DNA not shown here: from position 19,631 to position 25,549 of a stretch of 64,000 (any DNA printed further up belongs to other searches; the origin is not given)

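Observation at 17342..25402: Terminator-bracketed two-helicase cassette: a HelD-like helicase plus a 1873-aa DUF4011/Upf1-like helicase/nuclease-fold/DUF3320 protein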

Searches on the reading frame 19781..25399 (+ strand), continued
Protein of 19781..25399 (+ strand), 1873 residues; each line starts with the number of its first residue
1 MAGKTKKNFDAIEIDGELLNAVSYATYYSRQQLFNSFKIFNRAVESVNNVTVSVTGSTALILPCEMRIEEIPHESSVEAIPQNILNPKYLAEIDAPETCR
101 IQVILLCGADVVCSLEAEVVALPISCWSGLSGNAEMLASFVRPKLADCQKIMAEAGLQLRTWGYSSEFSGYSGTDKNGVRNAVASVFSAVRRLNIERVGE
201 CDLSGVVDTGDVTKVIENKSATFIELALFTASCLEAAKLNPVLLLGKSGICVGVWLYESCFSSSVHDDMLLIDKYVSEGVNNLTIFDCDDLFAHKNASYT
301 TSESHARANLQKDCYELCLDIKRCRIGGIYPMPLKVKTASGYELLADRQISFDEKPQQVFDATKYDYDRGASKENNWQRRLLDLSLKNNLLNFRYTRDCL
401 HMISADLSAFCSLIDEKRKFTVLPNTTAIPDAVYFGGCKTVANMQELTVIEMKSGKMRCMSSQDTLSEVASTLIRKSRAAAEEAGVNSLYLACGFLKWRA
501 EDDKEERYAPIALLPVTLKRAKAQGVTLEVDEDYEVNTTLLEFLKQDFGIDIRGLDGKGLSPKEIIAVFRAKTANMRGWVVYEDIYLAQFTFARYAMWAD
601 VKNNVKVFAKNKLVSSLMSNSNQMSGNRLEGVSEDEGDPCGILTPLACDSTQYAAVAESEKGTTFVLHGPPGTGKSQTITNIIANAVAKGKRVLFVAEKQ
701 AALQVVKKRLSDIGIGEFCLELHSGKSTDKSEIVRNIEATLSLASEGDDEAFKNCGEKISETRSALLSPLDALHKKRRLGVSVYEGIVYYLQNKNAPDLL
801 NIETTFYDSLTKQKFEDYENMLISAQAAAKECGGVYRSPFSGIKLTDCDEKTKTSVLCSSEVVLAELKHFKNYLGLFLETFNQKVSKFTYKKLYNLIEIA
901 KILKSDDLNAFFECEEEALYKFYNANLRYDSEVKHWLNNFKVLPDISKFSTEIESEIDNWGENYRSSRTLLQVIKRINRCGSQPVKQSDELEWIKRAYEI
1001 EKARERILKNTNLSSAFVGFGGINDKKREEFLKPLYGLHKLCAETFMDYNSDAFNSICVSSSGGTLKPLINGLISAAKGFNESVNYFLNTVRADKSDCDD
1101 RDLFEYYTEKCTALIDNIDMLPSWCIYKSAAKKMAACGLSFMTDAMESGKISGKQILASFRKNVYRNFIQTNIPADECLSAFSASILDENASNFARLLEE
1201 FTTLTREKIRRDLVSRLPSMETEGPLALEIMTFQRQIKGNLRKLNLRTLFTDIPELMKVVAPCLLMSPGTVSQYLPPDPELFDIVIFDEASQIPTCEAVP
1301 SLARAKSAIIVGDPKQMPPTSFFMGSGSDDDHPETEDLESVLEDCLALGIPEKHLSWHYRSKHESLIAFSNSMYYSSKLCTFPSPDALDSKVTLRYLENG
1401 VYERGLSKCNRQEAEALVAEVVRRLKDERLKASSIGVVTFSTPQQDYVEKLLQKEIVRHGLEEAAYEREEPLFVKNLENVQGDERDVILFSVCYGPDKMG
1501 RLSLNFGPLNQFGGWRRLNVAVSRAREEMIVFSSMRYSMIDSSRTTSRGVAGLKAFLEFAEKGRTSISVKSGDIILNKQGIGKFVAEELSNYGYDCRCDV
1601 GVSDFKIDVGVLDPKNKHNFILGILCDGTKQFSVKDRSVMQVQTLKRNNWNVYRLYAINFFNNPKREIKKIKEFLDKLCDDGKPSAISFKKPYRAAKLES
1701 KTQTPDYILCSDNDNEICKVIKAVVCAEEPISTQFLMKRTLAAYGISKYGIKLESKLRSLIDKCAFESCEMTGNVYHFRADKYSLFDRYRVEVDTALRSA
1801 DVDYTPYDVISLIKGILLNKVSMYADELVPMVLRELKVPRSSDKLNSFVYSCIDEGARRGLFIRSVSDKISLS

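Call 22: find_encoding_contigs(protein=P0101, flank=10000, max_places=2)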
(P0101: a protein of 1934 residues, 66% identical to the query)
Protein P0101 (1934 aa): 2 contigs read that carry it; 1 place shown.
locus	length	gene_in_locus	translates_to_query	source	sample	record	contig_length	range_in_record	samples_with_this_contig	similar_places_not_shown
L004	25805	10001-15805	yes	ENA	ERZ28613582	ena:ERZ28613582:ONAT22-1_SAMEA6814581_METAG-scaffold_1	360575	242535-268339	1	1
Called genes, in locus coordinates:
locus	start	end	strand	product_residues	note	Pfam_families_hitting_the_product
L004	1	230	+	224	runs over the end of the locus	-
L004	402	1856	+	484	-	PF00478:IMPDH, PF03060:NMO (faint), PF00571:CBS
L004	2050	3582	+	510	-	PF00117:GATase, PF07722:Peptidase_C26 (weak), PF02540:NAD_synthase (faint), PF03054:tRNA_Me_trans (faint), PF00958:GMP_synt_C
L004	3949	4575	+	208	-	PF00561:Abhydrolase_1 (weak), PF12146:Hydrolase_4 (weak)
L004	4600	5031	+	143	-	PF04266:ASCH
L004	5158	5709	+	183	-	PF13302:Acetyltransf_3, PF13420:Acetyltransf_4 (weak), PF00583:Acetyltransf_1, PF13673:Acetyltransf_10 (faint), PF13508:Acetyltransf_7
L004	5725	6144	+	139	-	PF03479:PCC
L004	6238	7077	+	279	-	PF22435:MRM3-like_sub_bind (weak), PF00588:SpoU_methylase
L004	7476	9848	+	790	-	PF00580:UvrD-helicase (faint), PF01443:Viral_helicase1 (faint), PF13245:AAA_19 (faint)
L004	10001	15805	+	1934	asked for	PF13195:DUF4011, PF01443:Viral_helicase1 (faint), PF04851:ResIII (faint), PF13086:AAA_11, PF13245:AAA_19 (faint), PF13086:AAA_11 (weak), PF13087:AAA_12, PF18741:MTES_1575, +1 more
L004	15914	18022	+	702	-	PF03772:Competence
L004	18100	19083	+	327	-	PF21694:DNA_pol3_delta_C (weak)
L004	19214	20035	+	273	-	PF02457:DAC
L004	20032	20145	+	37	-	-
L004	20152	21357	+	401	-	PF06245:DUF1015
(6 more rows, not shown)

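Call 26: search_solved_structures(query=window:19781-25399:+, max_evalue=0.001)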
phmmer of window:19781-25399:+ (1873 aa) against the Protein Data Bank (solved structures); distinct sequences matched with E-value up to 0.001: 14.
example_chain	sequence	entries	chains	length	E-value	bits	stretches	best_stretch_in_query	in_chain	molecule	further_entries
4b3g_A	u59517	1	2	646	2.3e-10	41.5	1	649-710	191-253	DNA-BINDING PROTEIN SMUBP-2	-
4b3f_X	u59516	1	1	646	2.3e-10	41.5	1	649-710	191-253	DNA-BINDING PROTEIN SMUBP-2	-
5mzn_A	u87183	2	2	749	1.5e-08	35.4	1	1275-1536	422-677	Helicase SEN1,Helicase SEN1 | Helicase SEN1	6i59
2xzo_A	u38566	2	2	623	3.5e-07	30.9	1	1282-1533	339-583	REGULATOR OF NONSENSE TRANSCRIPTS 1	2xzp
2gjk_A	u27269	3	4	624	3.5e-07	30.9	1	1282-1533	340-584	Regulator of nonsense transcripts 1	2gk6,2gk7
6ej5_A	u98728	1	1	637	3.8e-07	30.8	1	1282-1533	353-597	Regulator of nonsense transcripts 1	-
8rd3_A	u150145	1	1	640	4.9e-07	30.4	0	1282-1536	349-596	ATP-dependent helicase NAM7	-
9qwn_A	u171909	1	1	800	7.9e-07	29.7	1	1282-1533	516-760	Isoform 2 of Regulator of nonsense transcripts 1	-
2wjv_A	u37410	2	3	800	8.1e-07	29.7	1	1282-1533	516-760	REGULATOR OF NONSENSE TRANSCRIPTS 1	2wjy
2xzl_A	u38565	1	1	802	1.1e-06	29.3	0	1282-1536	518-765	ATP-DEPENDENT HELICASE NAM7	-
9qdq_A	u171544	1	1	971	2e-06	28.4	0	1282-1536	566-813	ATP-dependent helicase NAM7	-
8fth_A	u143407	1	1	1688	9.3e-06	26.2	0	1281-1535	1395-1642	5'-3' RNA helicase-like protein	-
8ftk_A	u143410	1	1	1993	1.7e-05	25.3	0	1281-1535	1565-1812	5'-3' RNA helicase-like protein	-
8ftm_A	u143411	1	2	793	2.9e-05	24.6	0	1281-1535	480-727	5'-3' RNA helicase-like protein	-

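Call 28: find_encoding_contigs(protein=P0037, flank=10000, max_places=2)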
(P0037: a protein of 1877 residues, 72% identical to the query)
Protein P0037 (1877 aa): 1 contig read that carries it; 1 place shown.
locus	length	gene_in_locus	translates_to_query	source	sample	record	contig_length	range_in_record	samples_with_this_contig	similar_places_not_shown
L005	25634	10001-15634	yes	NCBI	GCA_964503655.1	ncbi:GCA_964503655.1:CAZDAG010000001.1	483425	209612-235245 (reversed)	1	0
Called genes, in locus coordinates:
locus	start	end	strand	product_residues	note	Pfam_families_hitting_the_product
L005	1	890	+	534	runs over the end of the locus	PF06418:CTP_synth_N, PF00117:GATase, PF07722:Peptidase_C26 (weak)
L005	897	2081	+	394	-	PF00155:Aminotran_1_2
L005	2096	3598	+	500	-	PF02446:Glyco_hydro_77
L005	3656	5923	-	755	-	PF19732:SpoIIE_N, PF07228:SpoIIE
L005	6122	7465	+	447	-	-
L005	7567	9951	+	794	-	PF00580:UvrD-helicase, PF13245:AAA_19 (faint)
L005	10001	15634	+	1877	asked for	PF13195:DUF4011, PF01443:Viral_helicase1 (faint), PF13086:AAA_11 (weak), PF13245:AAA_19 (faint), PF13604:AAA_30 (faint), PF13086:AAA_11 (weak), PF13087:AAA_12, PF18741:MTES_1575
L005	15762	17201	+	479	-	PF00890:FAD_binding_2 (weak), PF01266:DAO, PF03486:HI0933_like (faint), PF07992:Pyr_redox_2 (weak), PF13450:NAD_binding_8 (weak), PF00355:Rieske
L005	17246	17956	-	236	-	PF01113:DapB_N, PF05173:DapB_C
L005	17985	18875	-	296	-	PF00701:DHDPS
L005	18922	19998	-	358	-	PF01118:Semialdhyde_dh, PF02774:Semialdhyde_dhC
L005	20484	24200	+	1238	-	-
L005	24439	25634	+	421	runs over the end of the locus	-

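Call 29: find_encoding_contigs(protein=P0001, flank=10000, max_places=3)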
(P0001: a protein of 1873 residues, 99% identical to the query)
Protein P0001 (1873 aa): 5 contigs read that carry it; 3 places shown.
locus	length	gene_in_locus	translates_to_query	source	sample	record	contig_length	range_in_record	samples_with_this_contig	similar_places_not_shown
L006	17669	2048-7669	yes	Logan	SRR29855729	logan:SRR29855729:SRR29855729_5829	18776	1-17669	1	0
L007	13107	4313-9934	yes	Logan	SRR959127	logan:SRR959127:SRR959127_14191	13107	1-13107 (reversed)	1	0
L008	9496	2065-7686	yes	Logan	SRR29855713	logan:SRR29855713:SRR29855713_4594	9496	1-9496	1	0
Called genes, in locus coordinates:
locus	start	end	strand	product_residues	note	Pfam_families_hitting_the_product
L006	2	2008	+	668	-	?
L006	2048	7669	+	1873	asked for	PF13195:DUF4011, PF01443:Viral_helicase1 (faint), PF13086:AAA_11, PF13245:AAA_19 (faint), PF13604:AAA_30 (faint), PF13086:AAA_11 (weak), PF13087:AAA_12, PF18741:MTES_1575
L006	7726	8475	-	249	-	PF01113:DapB_N, PF05173:DapB_C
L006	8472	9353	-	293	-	PF00701:DHDPS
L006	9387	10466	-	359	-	PF01118:Semialdhyde_dh, PF02774:Semialdhyde_dhC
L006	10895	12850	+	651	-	-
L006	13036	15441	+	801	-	-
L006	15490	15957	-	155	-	-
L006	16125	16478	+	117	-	PF01022:HTH_5, PF12840:HTH_20 (weak)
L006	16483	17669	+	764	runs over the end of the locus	?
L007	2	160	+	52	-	?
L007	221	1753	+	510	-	PF00117:GATase, PF07722:Peptidase_C26 (weak), PF02540:NAD_synthase (faint), PF03054:tRNA_Me_trans (weak), PF00958:GMP_synt_C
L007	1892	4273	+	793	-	PF00580:UvrD-helicase, PF01443:Viral_helicase1 (faint), PF13245:AAA_19 (faint)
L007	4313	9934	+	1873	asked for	PF13195:DUF4011, PF01443:Viral_helicase1 (faint), PF13086:AAA_11, PF13245:AAA_19 (faint), PF13604:AAA_30 (faint), PF13086:AAA_11 (weak), PF13087:AAA_12, PF18741:MTES_1575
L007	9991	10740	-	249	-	PF01113:DapB_N, PF05173:DapB_C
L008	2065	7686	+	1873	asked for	PF13195:DUF4011, PF01443:Viral_helicase1 (faint), PF13086:AAA_11, PF13245:AAA_19 (faint), PF13604:AAA_30 (faint), PF13086:AAA_11 (weak), PF13087:AAA_12, PF18741:MTES_1575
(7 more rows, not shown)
